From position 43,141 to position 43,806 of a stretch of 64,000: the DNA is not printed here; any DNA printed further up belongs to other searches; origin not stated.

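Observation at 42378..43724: Two single-gene cassettes inserted between pyrG and kdsB, each bounded by a 31-nt (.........)x3-GCTA element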

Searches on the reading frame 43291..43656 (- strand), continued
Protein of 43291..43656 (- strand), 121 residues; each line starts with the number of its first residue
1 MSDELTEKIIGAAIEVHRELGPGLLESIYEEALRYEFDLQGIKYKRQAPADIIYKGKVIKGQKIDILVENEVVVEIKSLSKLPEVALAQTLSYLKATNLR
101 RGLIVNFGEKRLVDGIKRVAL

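Call 67: fold_search(model_id=the predicted structure, library=pdb)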
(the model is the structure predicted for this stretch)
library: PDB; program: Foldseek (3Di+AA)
matches with E <= 10: 603; with E <= 0.001: 1
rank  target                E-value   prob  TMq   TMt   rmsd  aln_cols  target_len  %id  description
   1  4ic1_G                7.1e-04  0.99  0.45  0.29  12.8       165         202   17  Crystal structure of SSO0001 (released 2013-01-16)
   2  4ic1_B                1.3e-03  0.99  0.45  0.29  12.0       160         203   19  Crystal structure of SSO0001 (released 2013-01-16)
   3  4ic1_A                2.5e-03  0.98  0.45  0.29  12.6       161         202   17  Crystal structure of SSO0001 (released 2013-01-16)
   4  3syy                  3.9e-03  0.99  0.52  0.35  15.8       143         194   15  Crystal Structure of an alkaline exonuclease (LHK-Exo) from Laribacter hongkongensis (released 2012-02-15)
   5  4ic1_D                7.1e-03  0.99  0.54  0.34  12.7       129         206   20  Crystal structure of SSO0001 (released 2013-01-16)
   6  6m9k_B                8.7e-03  0.96  0.49  0.29  15.3       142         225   13  Crystal structure of lambda exonuclease in complex with the Red beta C-terminal domain (released 2019-01-02)
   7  3sm4_A                1.1e-02  0.89  0.44  0.27  16.3       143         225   14  Crystal Structure of the K131A Mutant of Lambda Exonuclease in Complex with a 5'-Phosphorylated 14-mer/12-mer Duplex a (released 2011-07-20)
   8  3slp_A                1.2e-02  0.92  0.47  0.28  15.9       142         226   13  Crystal Structure of Lambda Exonuclease in Complex with a 12 BP Symmetric DNA Duplex (released 2011-07-20)
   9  3sm4_B                1.6e-02  0.90  0.46  0.28  16.1       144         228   14  Crystal Structure of the K131A Mutant of Lambda Exonuclease in Complex with a 5'-Phosphorylated 14-mer/12-mer Duplex a (released 2011-07-20)
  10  2zyz_C                3.3e-02  0.89  0.42  0.51   6.8        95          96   12  Pyrobaculum aerophilum splicing endonuclease (released 2009-06-23)
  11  3sm4_C                4.0e-02  0.72  0.44  0.27  16.2       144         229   14  Crystal Structure of the K131A Mutant of Lambda Exonuclease in Complex with a 5'-Phosphorylated 14-mer/12-mer Duplex a (released 2011-07-20)
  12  3sz4                  4.5e-02  0.97  0.49  0.32   4.6       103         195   19  Crystal Structure of LHK-Exo in complex with dAMP (released 2012-02-15)
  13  1zp7_A                4.5e-02  0.57  0.35  0.29   6.7       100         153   11  The structure of Bacillus subtilis RecU Holliday junction resolvase and its role in substrate selection and sequence s (released 2005-09-20)
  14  5zyv_A                5.2e-02  0.77  0.45  0.31   7.9       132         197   15  Crystal structure of human MGME1 with single strand DNA2 and Ca2+ (released 2018-09-19)
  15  3ajv_C                5.5e-02  0.41  0.33  0.27  10.2       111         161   16  Splicing endonuclease from Aeropyrum pernix (released 2010-11-17)
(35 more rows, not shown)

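Call 74: search_dna_similar(query=window:43294-43656:-, collection=plasmids, mode=protein, max_evalue=0.00001, max_rows=40, rows=spread)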
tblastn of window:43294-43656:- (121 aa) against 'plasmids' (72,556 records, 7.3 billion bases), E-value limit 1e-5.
Records with a match: 8; places in all: 10; records where one place covers at least 80% of the query: 8.
Best place of each record, by identity: <60% 8.
By first word of the organism name: Bacteroides 1; Bernardetia 1; Gemmatirosa 1; Persicobacter 1; Treponema 1; Sphingomonas 1; Fusobacteria 1; Prevotella 1.
By predicted mobility (MOB-suite, as given by PLSDB): non-mobilizable 8.
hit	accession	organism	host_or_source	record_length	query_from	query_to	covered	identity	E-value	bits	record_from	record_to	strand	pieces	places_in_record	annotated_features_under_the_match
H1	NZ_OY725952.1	Bacteroides finegoldii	-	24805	3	118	96%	44.4%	3e-23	100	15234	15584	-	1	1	GxxExxY protein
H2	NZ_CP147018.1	Bernardetia sp. Wsw4-3y2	Red alga,Red algae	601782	3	118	96%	42.4%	7e-21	93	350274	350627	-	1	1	GxxExxY protein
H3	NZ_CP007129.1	Gemmatirosa kalamazoonensis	-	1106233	3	119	93%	43.0%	4e-14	101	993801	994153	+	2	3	record has no annotation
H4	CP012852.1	Persicobacter sp. JZB09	cell culture,soil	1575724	4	108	87%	44.8%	2e-21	95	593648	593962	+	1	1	none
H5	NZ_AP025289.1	Treponema saccharophilum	-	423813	6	112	88%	43.5%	3e-19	89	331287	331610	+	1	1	GxxExxY protein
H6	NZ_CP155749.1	Sphingomonas parapaucimobilis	Chinese cabbage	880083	9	119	92%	40.2%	5e-20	91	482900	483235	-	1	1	GxxExxY protein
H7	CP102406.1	Fusobacteria bacterium ZRK30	pure culture,cold seep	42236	3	110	89%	38.9%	1e-15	78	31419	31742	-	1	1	GxxExxY protein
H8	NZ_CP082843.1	Prevotella nigrescens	-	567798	4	108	87%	32.1%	2e-11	66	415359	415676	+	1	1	GxxExxY protein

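Call 75: get_annotated_region(hit=H1, flank=1500)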
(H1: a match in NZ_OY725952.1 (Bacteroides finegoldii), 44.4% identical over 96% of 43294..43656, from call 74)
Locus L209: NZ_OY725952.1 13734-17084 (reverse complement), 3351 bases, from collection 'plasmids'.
description: Bacteroides finegoldii strain Bacteroides finegoldii TSDC17.2-1.1 plasmid 50, complete sequence
organism: Bacteroides finegoldii (NCBI taxid 338188)
taxonomy: Bacteria; Bacteroidota; Bacteroidia; Bacteroidales; Bacteroidaceae; Bacteroides; Bacteroides finegoldii
host: -; source: -; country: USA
typing (MOB-suite, as given by PLSDB): non-mobilizable
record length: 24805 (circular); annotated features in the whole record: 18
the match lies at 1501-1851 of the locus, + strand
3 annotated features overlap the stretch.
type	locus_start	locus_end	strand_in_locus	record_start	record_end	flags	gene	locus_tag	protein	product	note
CDS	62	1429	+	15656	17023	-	radA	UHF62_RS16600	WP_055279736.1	DNA repair protein RadA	GO:0006281 - DNA repair [Evidence IEA]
CDS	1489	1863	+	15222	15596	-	-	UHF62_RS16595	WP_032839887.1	GxxExxY protein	-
CDS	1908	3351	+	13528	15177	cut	-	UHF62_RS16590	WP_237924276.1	FAD-dependent protein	-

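Call 76: get_annotated_region(hit=H2, flank=1500)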
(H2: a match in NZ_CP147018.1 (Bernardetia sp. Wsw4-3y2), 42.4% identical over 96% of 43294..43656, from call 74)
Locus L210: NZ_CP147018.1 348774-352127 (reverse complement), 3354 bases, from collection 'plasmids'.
description: Bernardetia sp. Wsw4-3y2 plasmid plasmd1, complete sequence
organism: Bernardetia sp. Wsw4-3y2 (NCBI taxid 3127471)
taxonomy: Bacteria; Bacteroidota; Cytophagia; Cytophagales; Bernardetiaceae; Bernardetia; Bernardetia sp. Wsw4-3y2
host: -; source: Red alga,Red algae; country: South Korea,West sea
typing (MOB-suite, as given by PLSDB): non-mobilizable
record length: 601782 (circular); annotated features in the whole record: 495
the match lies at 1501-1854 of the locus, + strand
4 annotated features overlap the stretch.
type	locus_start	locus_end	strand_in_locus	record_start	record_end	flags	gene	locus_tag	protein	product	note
CDS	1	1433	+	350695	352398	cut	ade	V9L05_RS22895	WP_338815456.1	adenine deaminase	GO:0006168 - adenine salvage [Evidence IEA]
CDS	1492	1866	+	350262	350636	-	-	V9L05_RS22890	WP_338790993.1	GxxExxY protein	-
CDS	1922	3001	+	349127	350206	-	-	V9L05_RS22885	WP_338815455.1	mannose-1-phosphate guanylyltransferase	-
CDS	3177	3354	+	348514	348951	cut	-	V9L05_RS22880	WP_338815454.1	hypothetical protein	-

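Call 77: get_annotated_region(hit=H3, flank=1500)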
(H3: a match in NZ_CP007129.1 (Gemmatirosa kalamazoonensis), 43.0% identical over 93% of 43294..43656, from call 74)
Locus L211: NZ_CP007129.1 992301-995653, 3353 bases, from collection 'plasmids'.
description: Gemmatirosa kalamazoonensis strain KBS708 plasmid 1, complete sequence
organism: Gemmatirosa kalamazoonensis (NCBI taxid 861299)
taxonomy: Bacteria; Gemmatimonadota; Gemmatimonadia; Gemmatimonadales; Gemmatimonadaceae; Gemmatirosa; Gemmatirosa kalamazoonensis
host: -; source: -; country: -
typing (MOB-suite, as given by PLSDB): non-mobilizable
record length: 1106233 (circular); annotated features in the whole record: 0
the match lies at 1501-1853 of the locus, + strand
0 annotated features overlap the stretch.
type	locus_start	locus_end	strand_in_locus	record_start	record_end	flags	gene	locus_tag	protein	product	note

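Call 78: get_annotated_region(hit=H5, flank=1500)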
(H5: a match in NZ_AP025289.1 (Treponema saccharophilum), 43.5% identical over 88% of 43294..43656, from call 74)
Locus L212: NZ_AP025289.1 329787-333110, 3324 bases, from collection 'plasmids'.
description: Treponema saccharophilum strain JCM 32279 plasmid pTS1, complete sequence
organism: Treponema saccharophilum (NCBI taxid 165)
taxonomy: Bacteria; Spirochaetota; Spirochaetia; Spirochaetales; Treponemataceae; Treponema; Treponema saccharophilum
host: -; source: -; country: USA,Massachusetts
typing (MOB-suite, as given by PLSDB): non-mobilizable
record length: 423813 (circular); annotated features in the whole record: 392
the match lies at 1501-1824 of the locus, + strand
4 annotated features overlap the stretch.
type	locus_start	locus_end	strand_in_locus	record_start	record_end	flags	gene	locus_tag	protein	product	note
CDS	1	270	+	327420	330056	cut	-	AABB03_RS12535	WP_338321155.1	SUMF1/EgtB/PvdO family nonheme iron enzyme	-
CDS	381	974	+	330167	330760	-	-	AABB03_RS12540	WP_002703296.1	hypothetical protein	-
CDS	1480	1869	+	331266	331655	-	-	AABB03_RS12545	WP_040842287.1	GxxExxY protein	-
CDS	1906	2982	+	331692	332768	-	-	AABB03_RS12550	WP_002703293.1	Fic family protein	-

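Call 79: get_annotated_region(hit=H6, flank=1500)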
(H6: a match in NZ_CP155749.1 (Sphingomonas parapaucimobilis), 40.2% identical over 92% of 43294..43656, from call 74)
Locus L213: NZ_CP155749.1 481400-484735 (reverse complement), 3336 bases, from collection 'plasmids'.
description: Sphingomonas parapaucimobilis strain YK209 plasmid unnamed1, complete sequence
organism: Sphingomonas parapaucimobilis (NCBI taxid 28213)
taxonomy: Bacteria; Pseudomonadota; Alphaproteobacteria; Sphingomonadales; Sphingomonadaceae; Sphingomonas; Sphingomonas parapaucimobilis
host: -; source: Chinese cabbage; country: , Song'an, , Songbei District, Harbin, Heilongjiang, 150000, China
typing (MOB-suite, as given by PLSDB): non-mobilizable
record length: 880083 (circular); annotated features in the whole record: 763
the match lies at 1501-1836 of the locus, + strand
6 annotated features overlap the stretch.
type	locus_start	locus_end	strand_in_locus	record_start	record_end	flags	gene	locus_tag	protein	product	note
CDS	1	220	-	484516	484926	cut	rpsF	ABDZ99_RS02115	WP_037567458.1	30S ribosomal protein S6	GO:0006412 - translation [Evidence IEA]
CDS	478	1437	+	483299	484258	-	fabD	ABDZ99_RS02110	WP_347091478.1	ACP S-malonyltransferase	GO:0006633 - fatty acid biosynthetic process [Evidence IEA]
CDS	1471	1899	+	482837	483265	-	-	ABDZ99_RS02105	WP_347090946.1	GxxExxY protein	-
CDS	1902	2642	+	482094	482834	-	fabG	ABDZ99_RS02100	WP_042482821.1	3-oxoacyl-[acyl-carrier-protein] reductase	GO:0006633 - fatty acid biosynthetic process [Evidence IEA]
CDS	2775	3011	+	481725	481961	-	-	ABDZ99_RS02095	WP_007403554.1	acyl carrier protein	GO:0006633 - fatty acid biosynthetic process [Evidence IEA]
CDS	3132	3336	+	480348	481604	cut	fabF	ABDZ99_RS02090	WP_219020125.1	beta-ketoacyl-ACP synthase II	GO:0006633 - fatty acid biosynthetic process [Evidence IEA]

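Call 82: get_annotated_region(hit=H4, flank=1500)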
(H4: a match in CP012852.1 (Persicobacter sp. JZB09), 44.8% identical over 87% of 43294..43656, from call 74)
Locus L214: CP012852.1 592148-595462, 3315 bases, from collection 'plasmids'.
description: Persicobacter sp. JZB09 plasmid JZB09-Plasmid1, complete sequence
organism: Persicobacter sp. JZB09 (NCBI taxid 1085624)
taxonomy: Bacteria; Bacteroidota; Cytophagia; Cytophagales; Persicobacteraceae; Persicobacter; Persicobacter sp. JZB09
host: -; source: cell culture,soil; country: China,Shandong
typing (MOB-suite, as given by PLSDB): non-mobilizable
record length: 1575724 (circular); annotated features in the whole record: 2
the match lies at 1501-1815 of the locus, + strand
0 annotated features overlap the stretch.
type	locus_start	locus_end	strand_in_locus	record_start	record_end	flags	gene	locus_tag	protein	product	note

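Call 83: get_annotated_region(hit=H7, flank=1500)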
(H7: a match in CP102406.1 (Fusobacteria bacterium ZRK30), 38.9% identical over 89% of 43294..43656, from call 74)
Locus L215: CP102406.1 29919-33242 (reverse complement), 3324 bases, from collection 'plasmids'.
description: Fusobacteria bacterium ZRK30 plasmid pZRK30-1, complete sequence
organism: Fusobacteria bacterium ZRK30 (NCBI taxid 2970471)
taxonomy: Bacteria; Fusobacteriota; ; ; ; ; Fusobacteria bacterium ZRK30
host: -; source: pure culture,cold seep; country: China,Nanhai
typing (MOB-suite, as given by PLSDB): non-mobilizable
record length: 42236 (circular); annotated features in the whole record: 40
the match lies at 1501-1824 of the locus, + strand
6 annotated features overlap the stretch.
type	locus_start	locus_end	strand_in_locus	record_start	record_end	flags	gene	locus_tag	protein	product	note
CDS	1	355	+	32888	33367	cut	-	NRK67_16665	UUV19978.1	hypothetical protein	-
CDS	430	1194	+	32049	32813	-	-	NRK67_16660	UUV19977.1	ATP-binding protein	-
CDS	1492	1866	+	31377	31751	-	-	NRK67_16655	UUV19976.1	GxxExxY protein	-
CDS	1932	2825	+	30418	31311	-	-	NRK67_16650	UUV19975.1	metal-dependent hydrolase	-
CDS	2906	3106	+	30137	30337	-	-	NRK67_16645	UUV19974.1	hypothetical protein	-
CDS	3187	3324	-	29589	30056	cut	-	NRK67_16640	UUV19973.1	hypothetical protein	-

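Call 84: get_annotated_region(hit=H8, flank=1500)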
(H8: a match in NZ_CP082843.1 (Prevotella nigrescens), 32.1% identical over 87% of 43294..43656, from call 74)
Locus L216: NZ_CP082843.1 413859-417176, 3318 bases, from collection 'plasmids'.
description: Prevotella nigrescens strain FDAARGOS_1486 plasmid unnamed, complete sequence
organism: Prevotella nigrescens (NCBI taxid 28133)
taxonomy: Bacteria; Bacteroidota; Bacteroidia; Bacteroidales; Prevotellaceae; Prevotella; Prevotella nigrescens
host: -; source: -; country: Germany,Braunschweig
typing (MOB-suite, as given by PLSDB): non-mobilizable; mating-pair formation MPF_T
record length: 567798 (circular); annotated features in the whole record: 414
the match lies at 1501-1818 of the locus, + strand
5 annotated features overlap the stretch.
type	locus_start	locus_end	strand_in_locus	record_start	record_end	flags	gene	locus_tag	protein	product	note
CDS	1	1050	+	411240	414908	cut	-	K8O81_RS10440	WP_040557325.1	hypothetical protein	-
CDS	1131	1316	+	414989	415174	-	-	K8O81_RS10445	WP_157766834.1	hypothetical protein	-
CDS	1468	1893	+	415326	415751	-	-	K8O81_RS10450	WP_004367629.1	GxxExxY protein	-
CDS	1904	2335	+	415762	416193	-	-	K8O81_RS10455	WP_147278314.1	hypothetical protein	-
CDS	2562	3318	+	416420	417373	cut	-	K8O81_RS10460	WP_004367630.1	DUF6261 family protein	-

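Call 89: find_related_loci(query=A1, collection=viral_contigs, flank=2500)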
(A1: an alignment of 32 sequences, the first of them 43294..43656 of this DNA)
Query A1 (121 aa) in viral_contigs; peptide patterns used: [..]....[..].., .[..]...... (x = any residue, [..] = any of these).
29 stretches matched a pattern, but none encodes a relative of the query by tblastn (E <= 1e-3).

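Call 95: search_protein_families(library=pfam, proteins=[L134:607-1332:+, L159:619-1644:+, L164:1985-2569:+, L144:3005-3910:+, L138:927-1772:+, L163:780-1610:+, L152:1492-2058:+, L145:906-1724:+], max_evalue=0.01)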
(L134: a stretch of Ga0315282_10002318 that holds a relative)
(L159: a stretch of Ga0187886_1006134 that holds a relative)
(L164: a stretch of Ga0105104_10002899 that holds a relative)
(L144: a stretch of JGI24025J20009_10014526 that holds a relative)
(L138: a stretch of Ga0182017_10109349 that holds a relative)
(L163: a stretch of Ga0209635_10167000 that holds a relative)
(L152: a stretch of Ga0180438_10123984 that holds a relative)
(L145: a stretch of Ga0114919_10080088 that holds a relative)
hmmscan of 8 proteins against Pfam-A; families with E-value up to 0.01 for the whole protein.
L134:607-1332:+ (241 aa): 3 families
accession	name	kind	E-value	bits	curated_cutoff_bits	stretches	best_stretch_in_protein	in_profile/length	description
PF13455.12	MUG113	-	5e-11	43.5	22.3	1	170-234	1-68/73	Meiotically up-regulated gene 113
PF10544.15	T5orf172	-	4.4e-07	30.8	20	1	160-237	2-98/101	T5orf172 domain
PF18780.6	HNH_repeat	-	3.1e-06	27.9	26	0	3-55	3-53/54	Homing endonuclease associated repeat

L159:619-1644:+ (341 aa): 1 family
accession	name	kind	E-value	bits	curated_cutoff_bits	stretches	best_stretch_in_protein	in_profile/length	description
PF13289.12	SIR2_2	-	0.00097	19.7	24.5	1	164-276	2-99/141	SIR2-like domain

L164:1985-2569:+ (194 aa): 0 families

L144:3005-3910:+ (301 aa): 1 family
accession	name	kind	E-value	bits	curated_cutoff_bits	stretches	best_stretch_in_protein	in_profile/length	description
PF08867.16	FRG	-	3.4e-20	73.2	25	1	39-138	2-93/94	FRG domain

L138:927-1772:+ (281 aa): 0 families

L163:780-1610:+ (276 aa): 1 family
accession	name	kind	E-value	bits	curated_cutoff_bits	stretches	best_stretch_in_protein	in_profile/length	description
PF18780.6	HNH_repeat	-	4.6e-34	117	26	2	14-67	1-53/54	Homing endonuclease associated repeat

L152:1492-2058:+ (188 aa): 0 families

L145:906-1724:+ (272 aa): 1 family
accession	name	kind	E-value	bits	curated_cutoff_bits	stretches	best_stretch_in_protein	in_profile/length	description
PF18928.5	DUF5677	-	2.9e-12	47.4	27.1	1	68-237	2-164/166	Family of unknown function (DUF5677)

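Call 96: search_protein_families(library=padloc, proteins=[L134:607-1332:+, L159:619-1644:+, L164:1985-2569:+, L144:3005-3910:+, L138:927-1772:+, L163:780-1610:+, L152:1492-2058:+, L145:906-1724:+, L165:2616-3848:+, L148:3391-3933:+], max_evalue=0.01)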
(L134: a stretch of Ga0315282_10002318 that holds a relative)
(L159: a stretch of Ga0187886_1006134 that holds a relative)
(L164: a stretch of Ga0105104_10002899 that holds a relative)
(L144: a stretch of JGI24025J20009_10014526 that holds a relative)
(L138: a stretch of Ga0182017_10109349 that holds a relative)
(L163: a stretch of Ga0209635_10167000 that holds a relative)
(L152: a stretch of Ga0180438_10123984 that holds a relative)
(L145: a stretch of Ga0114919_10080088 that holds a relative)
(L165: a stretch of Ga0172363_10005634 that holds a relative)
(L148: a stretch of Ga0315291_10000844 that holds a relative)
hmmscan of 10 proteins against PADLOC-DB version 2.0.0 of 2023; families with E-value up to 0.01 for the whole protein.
L134:607-1332:+ (241 aa): 0 families

L159:619-1644:+ (341 aa): 3 families
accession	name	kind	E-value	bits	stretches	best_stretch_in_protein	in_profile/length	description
PDLC04087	SIR2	-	7.5e-08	29.6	1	2-31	15-44/343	-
PDLC04092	SIR2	-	0.00051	17.5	0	161-274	117-240/318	-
PDLC04082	SIR2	-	0.0046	13.9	0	2-30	14-42/345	-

L164:1985-2569:+ (194 aa): 0 families

L144:3005-3910:+ (301 aa): 14 families
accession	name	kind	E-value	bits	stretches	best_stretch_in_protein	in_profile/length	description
PDLC04937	PDC-S15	-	3.8e-34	116.5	1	10-268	11-225/254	-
PDLC04938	PDC-S15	-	6e-30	102.6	1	12-154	41-168/276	-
PDLC04931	PDC-S15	-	6.3e-22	76.7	1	16-156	42-179/282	-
PDLC04934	PDC-S15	-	9.5e-21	72.3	1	16-155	39-174/416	-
PDLC04936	PDC-S15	-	1.8e-19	68.2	1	5-156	13-147/300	-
PDLC04933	PDC-S15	-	1.9e-17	61.7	1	22-154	12-131/286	-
PDLC04940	PDC-S15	-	2.5e-15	54.8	1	33-150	50-171/280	-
PDLC04927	PDC-S15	-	5.3e-13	46.6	1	10-140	9-125/422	-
PDLC04930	PDC-S15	-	6.8e-12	43.1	1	14-141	4-123/380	-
PDLC04926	PDC-S15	-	1.7e-10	38.5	1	20-140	14-127/300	-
PDLC04932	PDC-S15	-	5.9e-09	33.7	1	16-167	21-184/324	-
PDLC04929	PDC-S15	-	7.5e-08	30.6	1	33-148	25-141/308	-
PDLC04935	PDC-S15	-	9.1e-08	29.4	1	38-157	137-250/535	-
PDLC04939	PDC-S15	-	1.8e-05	21.8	1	92-142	70-120/487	-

L138:927-1772:+ (281 aa): 0 families

L163:780-1610:+ (276 aa): 0 families

L152:1492-2058:+ (188 aa): 0 families

L145:906-1724:+ (272 aa): 1 family
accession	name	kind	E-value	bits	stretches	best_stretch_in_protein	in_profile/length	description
PDLC05034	PDC-S52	-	0.0052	14.5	1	67-153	32-118/211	-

L165:2616-3848:+ (410 aa): 0 families

L148:3391-3933:+ (180 aa): 0 families
